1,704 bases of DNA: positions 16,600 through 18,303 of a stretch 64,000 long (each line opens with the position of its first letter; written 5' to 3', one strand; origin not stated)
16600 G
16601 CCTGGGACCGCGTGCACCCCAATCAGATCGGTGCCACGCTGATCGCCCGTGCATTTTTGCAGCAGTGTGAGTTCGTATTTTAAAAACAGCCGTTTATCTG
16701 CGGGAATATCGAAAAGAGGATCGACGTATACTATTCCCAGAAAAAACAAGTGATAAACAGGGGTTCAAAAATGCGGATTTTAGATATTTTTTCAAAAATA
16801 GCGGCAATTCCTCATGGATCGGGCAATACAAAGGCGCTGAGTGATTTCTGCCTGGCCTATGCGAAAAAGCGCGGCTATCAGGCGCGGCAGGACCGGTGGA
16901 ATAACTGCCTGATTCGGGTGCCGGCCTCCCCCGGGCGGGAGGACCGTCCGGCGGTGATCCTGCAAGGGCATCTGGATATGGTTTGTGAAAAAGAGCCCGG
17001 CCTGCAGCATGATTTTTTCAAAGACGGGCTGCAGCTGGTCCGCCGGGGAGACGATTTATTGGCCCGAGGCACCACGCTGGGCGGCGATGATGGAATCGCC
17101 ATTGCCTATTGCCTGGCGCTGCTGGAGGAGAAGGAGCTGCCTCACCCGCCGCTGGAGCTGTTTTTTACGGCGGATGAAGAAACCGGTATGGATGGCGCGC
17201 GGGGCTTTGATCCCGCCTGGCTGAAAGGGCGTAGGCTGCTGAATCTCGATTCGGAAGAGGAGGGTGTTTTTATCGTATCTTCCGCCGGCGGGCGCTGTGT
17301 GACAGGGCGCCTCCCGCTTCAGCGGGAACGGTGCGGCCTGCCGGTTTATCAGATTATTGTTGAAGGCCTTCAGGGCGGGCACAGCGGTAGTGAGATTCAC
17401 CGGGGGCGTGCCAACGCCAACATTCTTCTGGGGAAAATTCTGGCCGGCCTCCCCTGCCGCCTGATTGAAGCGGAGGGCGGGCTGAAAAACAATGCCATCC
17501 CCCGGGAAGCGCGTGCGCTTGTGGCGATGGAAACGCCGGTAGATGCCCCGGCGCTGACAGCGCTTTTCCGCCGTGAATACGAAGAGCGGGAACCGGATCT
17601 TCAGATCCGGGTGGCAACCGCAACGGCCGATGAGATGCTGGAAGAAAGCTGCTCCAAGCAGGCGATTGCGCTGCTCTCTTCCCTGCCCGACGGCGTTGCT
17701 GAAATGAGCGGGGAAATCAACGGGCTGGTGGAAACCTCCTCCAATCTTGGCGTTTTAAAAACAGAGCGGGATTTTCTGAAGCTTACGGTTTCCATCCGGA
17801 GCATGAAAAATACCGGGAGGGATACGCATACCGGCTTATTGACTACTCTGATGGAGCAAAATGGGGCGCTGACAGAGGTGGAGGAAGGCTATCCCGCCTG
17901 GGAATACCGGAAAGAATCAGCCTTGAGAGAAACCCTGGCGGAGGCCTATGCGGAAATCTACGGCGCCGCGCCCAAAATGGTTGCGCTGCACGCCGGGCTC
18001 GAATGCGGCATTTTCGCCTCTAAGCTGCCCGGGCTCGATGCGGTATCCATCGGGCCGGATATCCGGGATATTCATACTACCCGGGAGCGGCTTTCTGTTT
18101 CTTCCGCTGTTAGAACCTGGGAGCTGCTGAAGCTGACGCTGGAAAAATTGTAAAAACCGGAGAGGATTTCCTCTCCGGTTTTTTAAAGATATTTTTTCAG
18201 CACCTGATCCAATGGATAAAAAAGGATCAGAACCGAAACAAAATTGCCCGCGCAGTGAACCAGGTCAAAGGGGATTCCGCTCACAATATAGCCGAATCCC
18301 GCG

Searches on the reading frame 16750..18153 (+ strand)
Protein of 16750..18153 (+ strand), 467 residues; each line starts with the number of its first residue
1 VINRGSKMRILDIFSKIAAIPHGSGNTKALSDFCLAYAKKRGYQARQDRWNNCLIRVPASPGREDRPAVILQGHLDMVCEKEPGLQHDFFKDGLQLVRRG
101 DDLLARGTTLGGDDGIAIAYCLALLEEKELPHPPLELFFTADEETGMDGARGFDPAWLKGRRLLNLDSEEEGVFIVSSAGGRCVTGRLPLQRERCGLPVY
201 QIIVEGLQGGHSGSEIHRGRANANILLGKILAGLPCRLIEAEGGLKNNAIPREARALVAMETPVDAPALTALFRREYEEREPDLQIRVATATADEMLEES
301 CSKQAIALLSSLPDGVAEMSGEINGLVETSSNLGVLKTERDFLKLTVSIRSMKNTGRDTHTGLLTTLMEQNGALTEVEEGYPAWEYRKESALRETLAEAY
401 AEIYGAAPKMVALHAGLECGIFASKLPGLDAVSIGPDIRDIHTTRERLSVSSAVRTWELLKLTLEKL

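Call 65: search_protein_families(library=pfam, proteins=[window:16750-18153:+], max_evalue=0.00001)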
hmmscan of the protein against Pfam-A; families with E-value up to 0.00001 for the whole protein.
window:16750-18153:+ (467 aa): 1 family
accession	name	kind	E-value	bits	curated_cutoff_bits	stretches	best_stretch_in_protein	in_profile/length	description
PF01546.33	Peptidase_M20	-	5.9e-13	49.6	24.6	1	70-465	1-205/206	Peptidase family M20/M25/M40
